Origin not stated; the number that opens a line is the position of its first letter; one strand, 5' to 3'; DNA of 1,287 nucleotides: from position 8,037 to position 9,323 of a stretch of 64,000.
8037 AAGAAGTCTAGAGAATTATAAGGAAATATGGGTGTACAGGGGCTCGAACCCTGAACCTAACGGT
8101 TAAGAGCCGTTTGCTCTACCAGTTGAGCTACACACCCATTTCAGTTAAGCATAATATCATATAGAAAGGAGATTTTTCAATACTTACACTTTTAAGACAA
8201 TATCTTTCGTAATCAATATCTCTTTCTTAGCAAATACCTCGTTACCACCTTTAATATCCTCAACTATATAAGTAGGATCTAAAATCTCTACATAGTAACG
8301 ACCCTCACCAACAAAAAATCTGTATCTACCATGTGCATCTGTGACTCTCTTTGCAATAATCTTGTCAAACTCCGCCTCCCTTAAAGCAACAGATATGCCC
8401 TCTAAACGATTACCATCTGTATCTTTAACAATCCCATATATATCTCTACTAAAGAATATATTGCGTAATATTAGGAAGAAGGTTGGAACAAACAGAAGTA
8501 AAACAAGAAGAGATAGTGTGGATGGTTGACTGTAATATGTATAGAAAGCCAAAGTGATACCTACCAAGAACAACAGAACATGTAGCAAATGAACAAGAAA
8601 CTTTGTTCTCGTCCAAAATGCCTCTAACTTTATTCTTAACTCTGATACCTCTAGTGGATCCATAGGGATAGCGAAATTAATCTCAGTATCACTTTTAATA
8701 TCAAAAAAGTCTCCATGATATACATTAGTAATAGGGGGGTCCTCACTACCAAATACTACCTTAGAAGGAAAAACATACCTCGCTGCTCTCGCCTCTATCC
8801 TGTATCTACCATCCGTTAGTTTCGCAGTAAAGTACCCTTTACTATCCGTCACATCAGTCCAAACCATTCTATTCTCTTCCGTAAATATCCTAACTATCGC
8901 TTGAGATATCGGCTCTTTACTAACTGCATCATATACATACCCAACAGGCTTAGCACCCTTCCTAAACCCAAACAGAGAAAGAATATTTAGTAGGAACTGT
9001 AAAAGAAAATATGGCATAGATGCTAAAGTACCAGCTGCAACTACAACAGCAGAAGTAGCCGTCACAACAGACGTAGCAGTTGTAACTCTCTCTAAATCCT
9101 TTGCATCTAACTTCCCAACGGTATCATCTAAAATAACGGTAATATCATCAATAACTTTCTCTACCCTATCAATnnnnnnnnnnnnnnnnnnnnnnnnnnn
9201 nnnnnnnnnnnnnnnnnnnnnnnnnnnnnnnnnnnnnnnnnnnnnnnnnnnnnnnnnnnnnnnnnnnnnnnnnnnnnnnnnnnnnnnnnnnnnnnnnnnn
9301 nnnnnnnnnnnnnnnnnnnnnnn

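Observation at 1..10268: Inverted pair of paralogous surface proteins with an unusual FN3 - TM - CarbopepD_reg - TM - CarbopepD_reg architecture flanking a housekeeping block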

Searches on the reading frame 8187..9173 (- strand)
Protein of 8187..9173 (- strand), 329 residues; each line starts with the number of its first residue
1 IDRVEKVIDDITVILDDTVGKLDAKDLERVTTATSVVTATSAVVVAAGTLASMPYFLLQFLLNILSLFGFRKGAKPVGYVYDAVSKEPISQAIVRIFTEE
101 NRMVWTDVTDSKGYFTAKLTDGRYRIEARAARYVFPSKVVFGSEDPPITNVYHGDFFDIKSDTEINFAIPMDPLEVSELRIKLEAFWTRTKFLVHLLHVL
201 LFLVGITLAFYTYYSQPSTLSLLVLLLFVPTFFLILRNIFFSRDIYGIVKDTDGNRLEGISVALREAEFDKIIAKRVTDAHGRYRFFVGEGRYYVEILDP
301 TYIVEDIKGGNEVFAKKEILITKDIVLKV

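Call 9: find_homologous_proteins(query=window:8187-9173:-, max_evalue=0.001)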
Query window:8187-9173:- (329 aa): 10 proteins with E <= 0.001 among 3800 candidates.
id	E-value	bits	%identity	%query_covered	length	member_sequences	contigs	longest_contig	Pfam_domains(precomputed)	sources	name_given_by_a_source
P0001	2.4e-139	482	64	99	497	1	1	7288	PF13715.13,PF17802.8,PF13620.13,PF17210.10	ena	-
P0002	5.7e-119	415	56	99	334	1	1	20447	PF13715.13,PF13620.13,PF17210.10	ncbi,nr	ncbi:MAG: carboxypeptidase-like regulatory domain-containing protein, partial [Candidatus Dojkabacte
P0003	1.7e-110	387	57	91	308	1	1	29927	PF13715.13,PF11974.15,PF17802.8,PF13620.13,PF22904.4,PF17210.10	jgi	jgi:hypothetical protein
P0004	2.9e-77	278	63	59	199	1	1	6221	-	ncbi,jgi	jgi:hypothetical protein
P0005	1.8e-71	259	41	94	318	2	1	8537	PF13715.13,PF11974.15,PF07210.19,PF17802.8,PF13620.13,PF17210.10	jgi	jgi:hypothetical protein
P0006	1.6e-65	240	47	68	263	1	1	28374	PF13715.13,PF13620.13,PF17210.10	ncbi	-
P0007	4.9e-64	235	46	70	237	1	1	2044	PF13715.13,PF13620.13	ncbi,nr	ncbi:MAG TPA: hypothetical protein PKL44_03350, partial [Candidatus Dojkabacteria bacterium]|nr:hypo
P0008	5.6e-64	234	45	71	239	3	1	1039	PF13715.13,PF13620.13,PF17210.10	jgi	-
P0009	7.8e-64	234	43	80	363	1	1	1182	PF13620.13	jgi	jgi:hypothetical protein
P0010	1.5e-30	125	47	39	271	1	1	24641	PF13620.13,PF17210.10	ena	-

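Call 16: search_solved_structures(query=A1, max_evalue=1)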
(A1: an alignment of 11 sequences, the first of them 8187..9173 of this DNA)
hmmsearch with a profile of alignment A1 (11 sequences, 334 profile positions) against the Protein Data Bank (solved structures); distinct sequences matched with E-value up to 1: 6.
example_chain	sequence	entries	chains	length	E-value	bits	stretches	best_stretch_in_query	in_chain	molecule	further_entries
4p0d_A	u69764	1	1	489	2e-05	26.9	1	83-128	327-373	Trypsin-resistant surface T6 protein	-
4wi0_B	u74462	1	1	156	0.017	17.3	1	106-135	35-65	Cellulosomal scaffoldin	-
4u3s_B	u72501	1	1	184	0.018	17.2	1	106-135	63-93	Cellulosomal scaffoldin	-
9e7m_Ta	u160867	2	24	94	0.033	16.3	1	247-296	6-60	Tail fiber protein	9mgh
9c7v_B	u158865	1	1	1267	0.39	12.8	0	256-300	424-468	BOS complex subunit NOMO2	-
9y63_A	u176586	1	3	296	0.9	11.6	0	81-132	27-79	Protein FAM171A1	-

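Call 18: find_encoding_contigs(protein=P0003, flank=10000, max_places=3)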
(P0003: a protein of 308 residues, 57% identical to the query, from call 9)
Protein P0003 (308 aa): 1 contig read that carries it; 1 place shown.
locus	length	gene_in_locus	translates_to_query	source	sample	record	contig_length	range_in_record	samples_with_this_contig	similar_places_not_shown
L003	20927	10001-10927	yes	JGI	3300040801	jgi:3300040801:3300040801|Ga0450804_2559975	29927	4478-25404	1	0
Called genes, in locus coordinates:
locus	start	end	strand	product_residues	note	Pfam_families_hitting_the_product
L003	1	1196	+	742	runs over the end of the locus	PF00512:HisKA, PF02518:HATPase_c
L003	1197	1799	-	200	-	-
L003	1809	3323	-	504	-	PF01551:Peptidase_M23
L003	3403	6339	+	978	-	PF07517:SecA_DEAD, PF01043:SecA_PP_bind, PF00271:Helicase_C (weak), PF21090:P-loop_SecA, PF07516:SecA_SW, PF02810:SEC-C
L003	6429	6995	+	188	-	-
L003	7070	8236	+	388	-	PF20706:GT4-conflict, PF00534:Glycos_transf_1, PF13692:Glyco_trans_1_4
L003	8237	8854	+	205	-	PF11967:RecO_N, PF02565:RecO_C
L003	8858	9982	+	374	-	PF00041:fn3 (weak)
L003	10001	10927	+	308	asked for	PF22904:NOMO1-like_2nd (faint), PF11974:bMG3 (faint), PF13620:CarboxypepD_reg, PF13715:CarbopepD_reg_2 (faint), PF17210:SdrD_B (faint), PF17802:SpaA (faint), PF13620:CarboxypepD_reg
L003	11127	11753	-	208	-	-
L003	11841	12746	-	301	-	PF11611:DUF4352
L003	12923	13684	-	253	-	PF01975:SurE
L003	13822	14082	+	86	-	PF07866:DUF1653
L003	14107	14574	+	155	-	PF18931:DUF5680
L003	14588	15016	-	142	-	PF00293:NUDIX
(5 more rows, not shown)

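Call 23: search_protein_representatives(alignment_id=A1)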
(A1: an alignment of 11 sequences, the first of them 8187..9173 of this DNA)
Query: 11 sequences, 334 profile positions. Proteins with E-value up to 0.001 (for the whole library): 7370; up to 1e-10: 3975; up to 1e-30: 1077. The best 150 are listed.
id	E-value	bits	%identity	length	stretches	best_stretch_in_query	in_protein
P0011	2.2e-163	559.4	-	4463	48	76-134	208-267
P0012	1.5e-154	530.3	-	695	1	5-333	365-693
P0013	5.2e-151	518.7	-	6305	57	76-142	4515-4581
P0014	6.7e-137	472.3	-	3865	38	78-135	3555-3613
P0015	1.1e-132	458.4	-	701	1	4-333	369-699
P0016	4.5e-123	426.8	-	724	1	4-332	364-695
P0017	1.3e-113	395.7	-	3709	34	76-141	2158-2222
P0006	3.2e-110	384.6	-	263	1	105-333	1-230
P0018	9.3e-110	383.1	-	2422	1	5-330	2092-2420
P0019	8.6e-108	376.6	-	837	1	4-330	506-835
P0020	3.2e-105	368.2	-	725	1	3-332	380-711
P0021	1.4e-102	359.5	-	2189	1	4-326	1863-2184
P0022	2.3e-102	358.7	-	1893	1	4-331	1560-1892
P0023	5.5e-101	354.2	-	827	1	4-318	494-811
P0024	2.8e-100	351.9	-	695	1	7-326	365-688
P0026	5.9e-100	350.8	-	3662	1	7-330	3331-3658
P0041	8.6e-86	304.3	-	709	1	3-332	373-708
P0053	1.9e-80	286.7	-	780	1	13-308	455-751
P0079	4.6e-68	246.0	-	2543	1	27-329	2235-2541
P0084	2.4e-66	240.4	-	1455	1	13-307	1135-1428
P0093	2.3e-65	237.1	-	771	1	23-329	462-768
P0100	6.6e-64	232.3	-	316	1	49-332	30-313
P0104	3.6e-63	229.9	-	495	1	20-329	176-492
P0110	2.0e-62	227.5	-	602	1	6-330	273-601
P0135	2.4e-57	210.8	-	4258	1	39-331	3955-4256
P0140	1.1e-56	208.6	-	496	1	12-333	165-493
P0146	4.1e-55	203.4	-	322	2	49-298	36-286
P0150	8.7e-55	202.4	-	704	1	24-331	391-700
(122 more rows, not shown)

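Call 26: predict_structure(alignment_id=A1)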
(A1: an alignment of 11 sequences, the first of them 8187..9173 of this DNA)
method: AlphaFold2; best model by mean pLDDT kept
length: 329 residues; sequences in the alignment: 11
mean_pLDDT: 68.5   pTM: 0.37
mean pLDDT of the five models: 68.5, 66.3, 63.9, 60.0, 59.5
residues with pLDDT >= 90: 8; 70-90: 187; 50-70: 63; < 50: 71
segments of 3 or more residues with pLDDT < 50: 1-50, 52-55, 65-73, 142-147
pLDDT, mean of each block of 10 residues (from residue 1): 41 42 36 37 43 51 48 60 73 82 78 74 86 75 51 79 74 65 63 73 81 83 79 66 72 86 73 71 83 84 86 82 87
secondary structure, 60 per line:
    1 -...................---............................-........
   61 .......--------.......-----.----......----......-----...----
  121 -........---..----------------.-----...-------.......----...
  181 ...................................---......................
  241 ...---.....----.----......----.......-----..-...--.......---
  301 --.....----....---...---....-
elements in order: H2-20 H24-51 H53-67 E76-82 E93-98 E103-108 E114-116 E122-129 E157-159 E167-173 H178-215 H219-243 E247-251 E261-266 E271-277 E286-288 E291-297 E303-307 E312-315 E319-321 E325-328

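Call 39: find_related_loci(query=A3, collection=genome_contigs, flank=6000)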
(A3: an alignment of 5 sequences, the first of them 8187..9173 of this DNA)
Query A3 (329 aa) in genome_contigs; peptide patterns used: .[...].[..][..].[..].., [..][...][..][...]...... (x = any residue, [..] = any of these).
104 stretches matched a pattern; 55 encode a relative of the query (tblastn E <= 1e-3); 55 distinct loci.
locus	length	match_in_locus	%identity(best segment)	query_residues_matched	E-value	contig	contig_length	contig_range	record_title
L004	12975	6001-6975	78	4-328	1e-157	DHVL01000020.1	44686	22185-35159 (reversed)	MAG TPA_asm: Candidatus Dojkabacteria bacterium UBA5209 UBA5209_contig_13447, whole genome shotgun sequence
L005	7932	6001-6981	64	3-329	1e-138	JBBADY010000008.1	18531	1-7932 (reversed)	MAG: Candidatus Dojkabacteria bacterium isolate SO_2017_LW2_135 scaffold_6632_c1_LW138R_2017, whole genome shotgun seque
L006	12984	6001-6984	66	1-328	4e-137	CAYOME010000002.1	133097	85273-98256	MAG TPA_asm: uncultured Candidatus Saccharibacteria bacterium isolate SRP294416_co1_589 genome assembly, contig: NODE_95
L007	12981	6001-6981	69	1-327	8e-129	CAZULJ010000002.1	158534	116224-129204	MAG TPA_asm: uncultured Candidatus Saccharibacteria bacterium isolate binchicken_co27_145 genome assembly, contig: NODE_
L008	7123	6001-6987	54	1-328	4e-126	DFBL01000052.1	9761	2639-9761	MAG TPA_asm: Candidatus Dojkabacteria bacterium UBA3081 UBA3081_contig_15257, whole genome shotgun sequence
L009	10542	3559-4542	55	1-327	7e-121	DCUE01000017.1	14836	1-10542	MAG TPA_asm: Candidatus Dojkabacteria bacterium UBA2222 UBA2222_contig_56497, whole genome shotgun sequence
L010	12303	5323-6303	57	4-329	2e-119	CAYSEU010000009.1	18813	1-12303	MAG TPA_asm: uncultured Candidatus Saccharibacteria bacterium isolate binchicken_co220_104 genome assembly, contig: NODE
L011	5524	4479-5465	57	1-328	7e-119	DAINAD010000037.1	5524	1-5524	MAG TPA_asm: Patescibacteria group bacterium isolate CTOTU11731 NODE_7312_length_5524_cov_5.557506, whole genome shotgun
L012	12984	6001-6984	55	1-327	1e-118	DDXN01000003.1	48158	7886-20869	MAG TPA_asm: Candidatus Dojkabacteria bacterium UBA2259 UBA2259_contig_2393, whole genome shotgun sequence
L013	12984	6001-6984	56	1-327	7e-118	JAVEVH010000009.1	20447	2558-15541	MAG: Candidatus Dojkabacteria bacterium isolate BF4_117 NODE_7946_length_20447_cov_6.691634_Biofilm4, whole genome shotg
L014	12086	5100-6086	54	1-328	1e-116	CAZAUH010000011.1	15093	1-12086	MAG TPA_asm: uncultured Candidatus Saccharibacteria bacterium isolate SRP192927_co7_229 genome assembly, contig: NODE_75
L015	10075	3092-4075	53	1-327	2e-115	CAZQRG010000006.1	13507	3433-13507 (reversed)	MAG TPA_asm: uncultured Candidatus Saccharibacteria bacterium isolate SRP192927_co1_760 genome assembly, contig: NODE_10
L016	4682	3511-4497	52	1-328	5e-110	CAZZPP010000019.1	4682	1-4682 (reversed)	MAG TPA_asm: uncultured Candidatus Saccharibacteria bacterium isolate binchicken_co22_222 genome assembly, contig: NODE_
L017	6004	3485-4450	52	7-327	8e-110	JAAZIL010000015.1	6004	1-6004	MAG: Candidatus Dojkabacteria bacterium isolate AS19jrsBPTG_9 5867_AS19, whole genome shotgun sequence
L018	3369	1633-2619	47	1-328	4e-103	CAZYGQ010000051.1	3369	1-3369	MAG TPA_asm: uncultured Candidatus Saccharibacteria bacterium isolate binchicken_co39_443 genome assembly, contig: NODE_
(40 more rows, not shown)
